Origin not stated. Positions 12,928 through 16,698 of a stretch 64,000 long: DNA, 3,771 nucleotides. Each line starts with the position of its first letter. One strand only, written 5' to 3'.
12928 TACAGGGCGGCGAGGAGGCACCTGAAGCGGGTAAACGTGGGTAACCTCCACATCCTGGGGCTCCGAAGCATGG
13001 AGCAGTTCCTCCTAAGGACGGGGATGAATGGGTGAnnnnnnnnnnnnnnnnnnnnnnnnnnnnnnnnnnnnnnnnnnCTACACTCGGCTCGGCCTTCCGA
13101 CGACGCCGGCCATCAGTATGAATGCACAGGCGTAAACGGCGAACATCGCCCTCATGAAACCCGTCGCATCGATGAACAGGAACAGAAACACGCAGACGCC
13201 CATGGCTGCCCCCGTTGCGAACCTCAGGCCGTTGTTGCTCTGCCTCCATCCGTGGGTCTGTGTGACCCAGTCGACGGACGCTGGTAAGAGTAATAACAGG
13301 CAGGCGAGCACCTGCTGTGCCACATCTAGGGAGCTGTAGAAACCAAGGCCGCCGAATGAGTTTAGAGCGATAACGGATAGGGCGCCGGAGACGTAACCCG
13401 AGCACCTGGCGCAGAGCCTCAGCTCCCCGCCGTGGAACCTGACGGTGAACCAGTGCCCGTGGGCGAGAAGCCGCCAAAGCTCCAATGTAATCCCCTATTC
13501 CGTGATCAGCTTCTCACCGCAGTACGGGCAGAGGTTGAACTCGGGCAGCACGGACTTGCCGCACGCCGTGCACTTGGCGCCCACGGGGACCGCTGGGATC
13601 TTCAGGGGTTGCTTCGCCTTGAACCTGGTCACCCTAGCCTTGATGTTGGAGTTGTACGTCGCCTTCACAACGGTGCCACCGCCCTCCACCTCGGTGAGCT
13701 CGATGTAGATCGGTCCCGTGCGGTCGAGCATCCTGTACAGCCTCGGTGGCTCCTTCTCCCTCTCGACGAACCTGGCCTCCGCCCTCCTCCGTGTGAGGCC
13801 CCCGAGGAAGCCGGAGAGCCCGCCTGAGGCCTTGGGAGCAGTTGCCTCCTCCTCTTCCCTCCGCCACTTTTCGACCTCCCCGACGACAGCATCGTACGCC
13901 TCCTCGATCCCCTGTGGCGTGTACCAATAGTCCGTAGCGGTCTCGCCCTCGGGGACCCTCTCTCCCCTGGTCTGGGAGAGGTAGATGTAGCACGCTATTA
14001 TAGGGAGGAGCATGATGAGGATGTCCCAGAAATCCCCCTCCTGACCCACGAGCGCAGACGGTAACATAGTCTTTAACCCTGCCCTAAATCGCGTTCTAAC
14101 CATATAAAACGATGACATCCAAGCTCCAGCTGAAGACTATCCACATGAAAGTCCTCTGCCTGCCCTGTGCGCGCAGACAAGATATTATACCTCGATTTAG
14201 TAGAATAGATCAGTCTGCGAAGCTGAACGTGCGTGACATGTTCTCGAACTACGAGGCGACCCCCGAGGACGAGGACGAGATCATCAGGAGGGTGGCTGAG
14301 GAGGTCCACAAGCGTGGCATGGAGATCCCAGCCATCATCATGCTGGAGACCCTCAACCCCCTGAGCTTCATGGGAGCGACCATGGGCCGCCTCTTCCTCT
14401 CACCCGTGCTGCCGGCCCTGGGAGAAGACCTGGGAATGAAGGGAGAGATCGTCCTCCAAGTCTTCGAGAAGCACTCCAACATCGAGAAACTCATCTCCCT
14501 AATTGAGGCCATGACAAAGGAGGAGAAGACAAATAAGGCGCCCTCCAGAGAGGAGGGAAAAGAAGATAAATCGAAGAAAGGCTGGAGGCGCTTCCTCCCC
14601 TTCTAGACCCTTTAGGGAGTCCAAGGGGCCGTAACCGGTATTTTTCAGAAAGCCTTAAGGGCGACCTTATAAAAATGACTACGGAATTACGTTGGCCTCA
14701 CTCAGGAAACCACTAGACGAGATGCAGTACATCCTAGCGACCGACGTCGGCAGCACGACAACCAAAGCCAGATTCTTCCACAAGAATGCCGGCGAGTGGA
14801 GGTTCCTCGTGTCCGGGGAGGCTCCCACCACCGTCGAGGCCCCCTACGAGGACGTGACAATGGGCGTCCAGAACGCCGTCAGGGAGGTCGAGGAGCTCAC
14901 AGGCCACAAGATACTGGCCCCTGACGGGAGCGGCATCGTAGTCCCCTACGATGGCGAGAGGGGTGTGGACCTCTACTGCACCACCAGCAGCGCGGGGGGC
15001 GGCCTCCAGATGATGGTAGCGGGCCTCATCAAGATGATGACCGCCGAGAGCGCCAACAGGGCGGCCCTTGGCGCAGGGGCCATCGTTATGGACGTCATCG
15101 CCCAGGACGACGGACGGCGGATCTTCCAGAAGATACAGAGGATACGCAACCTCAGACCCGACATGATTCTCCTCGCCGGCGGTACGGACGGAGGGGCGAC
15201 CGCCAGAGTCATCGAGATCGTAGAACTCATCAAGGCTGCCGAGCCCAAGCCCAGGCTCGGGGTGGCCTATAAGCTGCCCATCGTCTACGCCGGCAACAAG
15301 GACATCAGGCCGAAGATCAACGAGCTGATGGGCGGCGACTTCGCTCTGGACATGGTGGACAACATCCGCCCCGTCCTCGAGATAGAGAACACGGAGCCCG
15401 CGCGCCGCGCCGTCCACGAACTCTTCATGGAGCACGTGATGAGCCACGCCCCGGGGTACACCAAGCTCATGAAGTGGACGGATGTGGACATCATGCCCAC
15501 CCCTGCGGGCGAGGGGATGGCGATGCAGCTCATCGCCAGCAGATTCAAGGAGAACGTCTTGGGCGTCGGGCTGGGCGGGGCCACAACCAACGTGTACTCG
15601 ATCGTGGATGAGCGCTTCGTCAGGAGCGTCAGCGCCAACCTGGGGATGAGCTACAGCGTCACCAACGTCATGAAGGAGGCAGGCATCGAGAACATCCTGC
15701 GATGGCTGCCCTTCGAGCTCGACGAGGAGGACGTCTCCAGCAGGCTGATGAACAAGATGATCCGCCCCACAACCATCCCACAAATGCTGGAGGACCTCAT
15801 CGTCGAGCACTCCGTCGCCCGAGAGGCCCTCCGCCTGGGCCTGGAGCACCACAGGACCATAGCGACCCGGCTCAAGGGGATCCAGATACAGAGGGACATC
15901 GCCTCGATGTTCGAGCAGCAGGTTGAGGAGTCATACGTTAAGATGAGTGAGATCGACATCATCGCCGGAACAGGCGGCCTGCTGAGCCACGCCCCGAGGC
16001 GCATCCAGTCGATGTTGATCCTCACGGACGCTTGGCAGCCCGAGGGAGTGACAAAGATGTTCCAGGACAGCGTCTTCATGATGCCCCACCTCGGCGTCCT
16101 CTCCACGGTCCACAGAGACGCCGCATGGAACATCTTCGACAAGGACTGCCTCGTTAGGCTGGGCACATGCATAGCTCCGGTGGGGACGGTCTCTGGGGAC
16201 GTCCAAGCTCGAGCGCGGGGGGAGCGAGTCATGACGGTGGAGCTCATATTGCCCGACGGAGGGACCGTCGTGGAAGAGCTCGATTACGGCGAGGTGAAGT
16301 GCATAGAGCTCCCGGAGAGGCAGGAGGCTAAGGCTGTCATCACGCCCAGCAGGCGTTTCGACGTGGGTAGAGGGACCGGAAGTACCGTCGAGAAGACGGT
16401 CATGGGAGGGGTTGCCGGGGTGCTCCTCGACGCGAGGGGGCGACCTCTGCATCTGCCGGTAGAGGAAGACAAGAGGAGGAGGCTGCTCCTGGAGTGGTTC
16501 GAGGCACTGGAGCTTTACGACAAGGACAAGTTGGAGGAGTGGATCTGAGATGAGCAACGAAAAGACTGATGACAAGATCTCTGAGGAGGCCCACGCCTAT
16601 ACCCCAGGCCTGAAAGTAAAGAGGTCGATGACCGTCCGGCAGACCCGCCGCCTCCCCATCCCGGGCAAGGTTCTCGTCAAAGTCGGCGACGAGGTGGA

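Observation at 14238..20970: Seven-gene cassette linking a GlmL/MutL-like double actin-fold ATPase and a barrel-sandwich protein to four unassignable membrane proteins (copy 1)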

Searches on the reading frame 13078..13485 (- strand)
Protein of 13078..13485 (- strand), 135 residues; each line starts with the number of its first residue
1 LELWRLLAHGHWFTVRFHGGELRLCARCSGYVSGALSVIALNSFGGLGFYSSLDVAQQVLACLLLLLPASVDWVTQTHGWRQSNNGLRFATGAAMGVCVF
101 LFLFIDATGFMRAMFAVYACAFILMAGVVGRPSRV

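Call 10: search_protein_families(library=pfam, proteins=[window:13078-13485:-], max_evalue=0.001)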
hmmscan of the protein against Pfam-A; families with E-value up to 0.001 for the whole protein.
window:13078-13485:- (135 aa): 1 family
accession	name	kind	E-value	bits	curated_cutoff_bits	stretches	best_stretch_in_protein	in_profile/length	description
PF09858.14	DUF2085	-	3.8e-15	56.5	25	1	16-101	10-89/90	Predicted membrane protein (DUF2085)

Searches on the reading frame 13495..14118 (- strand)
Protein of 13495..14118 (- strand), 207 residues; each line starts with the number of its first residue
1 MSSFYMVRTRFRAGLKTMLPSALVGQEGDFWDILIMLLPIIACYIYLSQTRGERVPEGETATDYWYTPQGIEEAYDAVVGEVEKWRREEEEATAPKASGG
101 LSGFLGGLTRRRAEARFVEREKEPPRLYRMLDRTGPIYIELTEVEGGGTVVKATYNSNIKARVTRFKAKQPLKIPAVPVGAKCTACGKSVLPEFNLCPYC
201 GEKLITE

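Call 10: search_protein_families(library=pfam, proteins=[window:13495-14118:-], max_evalue=0.001)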
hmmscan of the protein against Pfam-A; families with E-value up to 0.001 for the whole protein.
window:13495-14118:- (207 aa): 4 families
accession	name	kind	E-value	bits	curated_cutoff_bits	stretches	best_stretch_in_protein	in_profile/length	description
PF13248.11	Zn_ribbon_3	-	4.3e-05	23.3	27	1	181-204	3-26/26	zinc-ribbon domain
PF12172.15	zf-ChsH2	-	5e-05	23.4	23.2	1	179-202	10-33/37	ChsH2, rubredoxin-like zinc ribbon domain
PF13240.11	Zn_Ribbon_1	-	0.0002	21.5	25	1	182-204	1-23/23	zinc-ribbon domain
PF12773.13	DZR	-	0.00028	21.4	27.3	1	180-201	24-45/45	Double zinc ribbon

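Call 52: search_protein_families(library=ncbifam, proteins=[window:13495-14118:-], max_evalue=0.00001)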
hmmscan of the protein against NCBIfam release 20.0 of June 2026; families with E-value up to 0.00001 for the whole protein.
window:13495-14118:- (207 aa): 0 families

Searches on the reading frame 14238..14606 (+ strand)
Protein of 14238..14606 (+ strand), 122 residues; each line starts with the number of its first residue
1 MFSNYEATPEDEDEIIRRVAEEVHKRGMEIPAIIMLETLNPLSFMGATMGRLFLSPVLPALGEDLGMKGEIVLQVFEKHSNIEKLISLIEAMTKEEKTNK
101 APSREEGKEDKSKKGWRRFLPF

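Call 3: search_protein_families(library=pfam, proteins=[window:14238-14606:+], max_evalue=1)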
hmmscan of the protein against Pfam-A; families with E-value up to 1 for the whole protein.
window:14238-14606:+ (122 aa): 1 family
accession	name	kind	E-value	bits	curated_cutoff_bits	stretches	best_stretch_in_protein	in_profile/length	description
PF02978.25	SRP_SPB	-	0.067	14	27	1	68-102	32-57/91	Signal peptide binding domain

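Call 4: search_protein_families(library=ncbifam, proteins=[window:14238-14606:+], max_evalue=1)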
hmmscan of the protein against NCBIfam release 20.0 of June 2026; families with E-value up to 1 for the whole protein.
window:14238-14606:+ (122 aa): 0 families

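Call 63: search_protein_families(library=padloc, proteins=[window:14238-14606:+], max_evalue=0.01)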
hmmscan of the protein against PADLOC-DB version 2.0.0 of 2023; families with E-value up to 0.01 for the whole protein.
window:14238-14606:+ (122 aa): 0 families

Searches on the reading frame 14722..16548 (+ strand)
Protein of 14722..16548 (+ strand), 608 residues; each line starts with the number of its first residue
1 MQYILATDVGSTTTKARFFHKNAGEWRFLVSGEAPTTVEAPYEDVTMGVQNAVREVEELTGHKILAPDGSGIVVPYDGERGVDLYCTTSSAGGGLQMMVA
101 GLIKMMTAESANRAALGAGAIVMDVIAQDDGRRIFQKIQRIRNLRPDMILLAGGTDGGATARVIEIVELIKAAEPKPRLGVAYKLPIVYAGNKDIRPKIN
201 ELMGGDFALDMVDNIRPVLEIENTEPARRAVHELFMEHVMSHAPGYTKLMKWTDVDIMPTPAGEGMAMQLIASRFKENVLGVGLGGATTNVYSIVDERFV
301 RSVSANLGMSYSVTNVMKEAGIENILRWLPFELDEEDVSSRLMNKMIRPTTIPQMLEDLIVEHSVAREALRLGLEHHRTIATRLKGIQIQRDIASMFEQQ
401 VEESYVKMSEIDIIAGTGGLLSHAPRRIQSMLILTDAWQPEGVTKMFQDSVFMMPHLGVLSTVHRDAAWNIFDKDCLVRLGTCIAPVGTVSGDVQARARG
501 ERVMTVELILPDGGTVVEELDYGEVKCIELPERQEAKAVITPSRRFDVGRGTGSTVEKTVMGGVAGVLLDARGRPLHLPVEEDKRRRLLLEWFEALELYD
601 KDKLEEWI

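Call 3: search_protein_families(library=pfam, proteins=[window:14722-16548:+], max_evalue=1)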
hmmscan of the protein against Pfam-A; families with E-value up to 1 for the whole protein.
window:14722-16548:+ (608 aa): 2 families
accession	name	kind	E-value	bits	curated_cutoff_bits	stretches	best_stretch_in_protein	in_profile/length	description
PF13941.12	MutL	-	9e-117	391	27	1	4-476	1-450/450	MutL protein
PF10686.14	YAcAr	-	0.049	13.9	28.2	1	129-157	12-40/66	YspA, cpYpsA-related SLOG family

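Call 4: search_protein_families(library=ncbifam, proteins=[window:14722-16548:+], max_evalue=1)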
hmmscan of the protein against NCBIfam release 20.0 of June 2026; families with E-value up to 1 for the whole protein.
window:14722-16548:+ (608 aa): 3 families
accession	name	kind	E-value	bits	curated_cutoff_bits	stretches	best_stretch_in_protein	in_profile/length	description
NF040745.1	accessory_GlmL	equivalog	3.4e-61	207.5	475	1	5-474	2-455/459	methylaspartate mutase accessory protein GlmL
NF040744.1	ornith_Or-4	equivalog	1e-60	205.6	600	1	4-475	3-446/448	GlmL-related ornithine degradation protein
TIGR01319.1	glmL_fam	subfamily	5.9e-42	144.1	204.05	1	87-472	65-451/456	GlmL family protein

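Call 13: search_solved_structures(query=window:14722-16548:+, max_evalue=0.01)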
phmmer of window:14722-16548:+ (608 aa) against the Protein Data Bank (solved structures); distinct sequences matched with E-value up to 0.01: 0.

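Call 63: search_protein_families(library=padloc, proteins=[window:14722-16548:+], max_evalue=0.01)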
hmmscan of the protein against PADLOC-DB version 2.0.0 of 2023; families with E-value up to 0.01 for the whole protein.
window:14722-16548:+ (608 aa): 0 families
